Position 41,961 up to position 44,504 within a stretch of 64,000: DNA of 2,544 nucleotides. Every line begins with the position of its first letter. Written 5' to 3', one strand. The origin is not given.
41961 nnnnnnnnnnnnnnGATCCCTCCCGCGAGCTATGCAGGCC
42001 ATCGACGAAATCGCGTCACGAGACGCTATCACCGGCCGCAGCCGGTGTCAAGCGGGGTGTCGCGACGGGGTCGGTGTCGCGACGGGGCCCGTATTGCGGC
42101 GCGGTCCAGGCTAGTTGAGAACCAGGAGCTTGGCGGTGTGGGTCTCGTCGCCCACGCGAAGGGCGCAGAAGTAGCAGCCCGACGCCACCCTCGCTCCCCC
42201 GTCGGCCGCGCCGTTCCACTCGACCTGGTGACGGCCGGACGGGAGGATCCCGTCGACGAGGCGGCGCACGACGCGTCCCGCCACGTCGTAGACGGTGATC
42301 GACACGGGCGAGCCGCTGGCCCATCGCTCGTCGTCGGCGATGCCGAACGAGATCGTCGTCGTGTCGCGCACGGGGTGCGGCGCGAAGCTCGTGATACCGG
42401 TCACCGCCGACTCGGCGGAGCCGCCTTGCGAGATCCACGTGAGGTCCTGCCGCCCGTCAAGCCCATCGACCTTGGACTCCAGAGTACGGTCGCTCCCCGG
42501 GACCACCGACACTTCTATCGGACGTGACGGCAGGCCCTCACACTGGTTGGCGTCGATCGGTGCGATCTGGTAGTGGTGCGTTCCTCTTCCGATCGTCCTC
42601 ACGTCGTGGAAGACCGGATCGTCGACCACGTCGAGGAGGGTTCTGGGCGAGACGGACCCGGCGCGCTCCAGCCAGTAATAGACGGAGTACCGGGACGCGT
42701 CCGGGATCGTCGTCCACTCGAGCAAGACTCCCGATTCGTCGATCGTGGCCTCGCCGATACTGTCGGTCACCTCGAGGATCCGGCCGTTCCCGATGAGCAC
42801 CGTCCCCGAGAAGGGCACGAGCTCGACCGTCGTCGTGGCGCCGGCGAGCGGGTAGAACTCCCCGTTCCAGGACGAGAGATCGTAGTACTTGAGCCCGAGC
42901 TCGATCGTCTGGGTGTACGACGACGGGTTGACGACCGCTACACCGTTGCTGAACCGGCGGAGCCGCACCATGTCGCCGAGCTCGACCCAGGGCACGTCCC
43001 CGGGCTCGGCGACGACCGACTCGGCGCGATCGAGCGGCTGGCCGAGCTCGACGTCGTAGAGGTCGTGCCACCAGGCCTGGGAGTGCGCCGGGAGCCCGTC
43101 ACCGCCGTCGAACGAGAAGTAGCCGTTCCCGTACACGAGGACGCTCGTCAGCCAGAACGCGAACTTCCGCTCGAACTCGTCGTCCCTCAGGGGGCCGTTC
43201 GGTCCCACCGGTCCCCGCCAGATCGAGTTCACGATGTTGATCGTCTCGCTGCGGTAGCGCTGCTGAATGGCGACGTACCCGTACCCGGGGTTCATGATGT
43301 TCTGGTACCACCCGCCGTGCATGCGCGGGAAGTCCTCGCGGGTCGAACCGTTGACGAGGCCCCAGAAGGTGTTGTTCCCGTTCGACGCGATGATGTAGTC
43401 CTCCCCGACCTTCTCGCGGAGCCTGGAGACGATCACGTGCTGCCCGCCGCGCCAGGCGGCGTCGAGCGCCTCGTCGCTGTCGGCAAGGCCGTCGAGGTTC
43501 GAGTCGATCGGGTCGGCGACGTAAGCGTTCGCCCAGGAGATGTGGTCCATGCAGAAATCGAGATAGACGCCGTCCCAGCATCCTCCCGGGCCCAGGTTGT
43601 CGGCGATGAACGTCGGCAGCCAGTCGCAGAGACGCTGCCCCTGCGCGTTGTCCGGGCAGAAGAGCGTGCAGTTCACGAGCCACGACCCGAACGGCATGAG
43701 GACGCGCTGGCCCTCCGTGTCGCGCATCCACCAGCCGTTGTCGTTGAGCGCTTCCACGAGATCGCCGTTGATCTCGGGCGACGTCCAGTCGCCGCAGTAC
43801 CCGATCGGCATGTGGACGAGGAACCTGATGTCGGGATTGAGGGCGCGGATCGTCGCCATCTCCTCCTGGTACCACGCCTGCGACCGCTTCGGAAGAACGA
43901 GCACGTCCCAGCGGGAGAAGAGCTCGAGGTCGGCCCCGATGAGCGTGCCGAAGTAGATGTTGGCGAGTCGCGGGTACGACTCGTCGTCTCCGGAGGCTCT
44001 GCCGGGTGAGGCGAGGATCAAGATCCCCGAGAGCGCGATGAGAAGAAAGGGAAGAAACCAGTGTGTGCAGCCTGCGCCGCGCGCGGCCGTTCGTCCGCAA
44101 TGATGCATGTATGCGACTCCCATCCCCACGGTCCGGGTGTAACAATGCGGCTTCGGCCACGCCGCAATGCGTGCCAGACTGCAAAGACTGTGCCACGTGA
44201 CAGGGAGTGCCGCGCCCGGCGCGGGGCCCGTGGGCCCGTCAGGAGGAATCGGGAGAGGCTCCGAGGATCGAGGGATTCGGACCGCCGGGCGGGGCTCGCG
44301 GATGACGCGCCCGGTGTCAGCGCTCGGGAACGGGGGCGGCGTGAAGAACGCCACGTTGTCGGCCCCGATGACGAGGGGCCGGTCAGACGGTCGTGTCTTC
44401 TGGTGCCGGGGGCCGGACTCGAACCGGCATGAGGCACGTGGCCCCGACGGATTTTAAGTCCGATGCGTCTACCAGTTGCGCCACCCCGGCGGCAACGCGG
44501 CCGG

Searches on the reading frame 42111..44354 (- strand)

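Call 6: search_protein_families(library=pfam, proteins=[window:42111-44354:-], max_evalue=0.01)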
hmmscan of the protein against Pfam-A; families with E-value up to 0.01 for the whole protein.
window:42111-44354:- (747 aa): 2 families
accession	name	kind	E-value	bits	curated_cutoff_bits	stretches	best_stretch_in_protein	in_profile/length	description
PF14885.12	GHL15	-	2.7e-13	50.9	27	1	202-470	40-269/271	Hypothetical glycosyl hydrolase family 15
PF13860.13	FlgD_ig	-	2.8e-07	30.8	27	1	684-728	25-69/79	FlgD Ig-like domain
